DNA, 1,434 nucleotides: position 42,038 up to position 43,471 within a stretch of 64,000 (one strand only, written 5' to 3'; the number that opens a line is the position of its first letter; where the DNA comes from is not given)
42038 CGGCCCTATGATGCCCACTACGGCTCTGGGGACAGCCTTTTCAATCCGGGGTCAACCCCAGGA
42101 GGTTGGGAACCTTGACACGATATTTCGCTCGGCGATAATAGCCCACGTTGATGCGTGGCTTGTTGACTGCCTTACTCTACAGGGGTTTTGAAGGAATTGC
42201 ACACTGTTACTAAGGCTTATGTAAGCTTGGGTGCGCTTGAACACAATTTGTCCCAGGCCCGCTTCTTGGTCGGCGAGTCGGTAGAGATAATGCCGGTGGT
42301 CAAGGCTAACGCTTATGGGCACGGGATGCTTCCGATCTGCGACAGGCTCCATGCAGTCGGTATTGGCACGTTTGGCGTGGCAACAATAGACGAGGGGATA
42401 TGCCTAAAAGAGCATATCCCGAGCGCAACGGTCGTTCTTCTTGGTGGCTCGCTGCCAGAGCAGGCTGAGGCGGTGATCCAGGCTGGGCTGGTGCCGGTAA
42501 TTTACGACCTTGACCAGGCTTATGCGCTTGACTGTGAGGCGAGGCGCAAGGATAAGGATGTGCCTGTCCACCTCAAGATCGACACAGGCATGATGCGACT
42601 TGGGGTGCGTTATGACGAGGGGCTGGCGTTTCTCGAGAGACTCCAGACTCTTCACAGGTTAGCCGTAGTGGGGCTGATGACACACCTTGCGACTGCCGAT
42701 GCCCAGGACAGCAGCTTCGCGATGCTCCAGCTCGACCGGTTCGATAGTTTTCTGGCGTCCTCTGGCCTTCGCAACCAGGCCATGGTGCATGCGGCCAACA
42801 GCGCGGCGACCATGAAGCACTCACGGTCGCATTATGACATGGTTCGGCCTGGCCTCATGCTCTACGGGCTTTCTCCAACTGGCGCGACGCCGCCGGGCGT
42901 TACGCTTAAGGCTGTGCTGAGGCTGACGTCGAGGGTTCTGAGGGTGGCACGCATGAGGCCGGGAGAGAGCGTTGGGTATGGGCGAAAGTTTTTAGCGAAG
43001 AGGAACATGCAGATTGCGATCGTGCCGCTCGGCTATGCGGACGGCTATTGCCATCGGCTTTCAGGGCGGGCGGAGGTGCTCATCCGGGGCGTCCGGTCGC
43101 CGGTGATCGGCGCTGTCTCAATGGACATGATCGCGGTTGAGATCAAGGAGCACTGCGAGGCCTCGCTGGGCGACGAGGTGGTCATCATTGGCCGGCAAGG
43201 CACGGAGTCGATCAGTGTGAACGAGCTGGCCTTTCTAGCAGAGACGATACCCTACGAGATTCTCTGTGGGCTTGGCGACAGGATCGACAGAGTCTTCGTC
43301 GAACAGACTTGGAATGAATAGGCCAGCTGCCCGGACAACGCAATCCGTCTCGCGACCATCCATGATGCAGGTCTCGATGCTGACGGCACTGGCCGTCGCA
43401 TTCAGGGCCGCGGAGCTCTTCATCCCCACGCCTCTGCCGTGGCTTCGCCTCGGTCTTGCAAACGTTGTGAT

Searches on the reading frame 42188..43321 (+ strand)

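Call 60: search_protein_families(library=pfam, proteins=[window:42188-43321:+], max_evalue=0.00001)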
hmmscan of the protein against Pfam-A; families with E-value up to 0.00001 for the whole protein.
window:42188-43321:+ (377 aa): 2 families
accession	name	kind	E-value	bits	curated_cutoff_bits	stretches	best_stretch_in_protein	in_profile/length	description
PF01168.26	Ala_racemase_N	-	1.6e-67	227.9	24.1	1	12-230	1-220/220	Alanine racemase, N-terminal domain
PF00842.27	Ala_racemase_C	-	6.3e-43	145.8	25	1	243-369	1-126/127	Alanine racemase, C-terminal domain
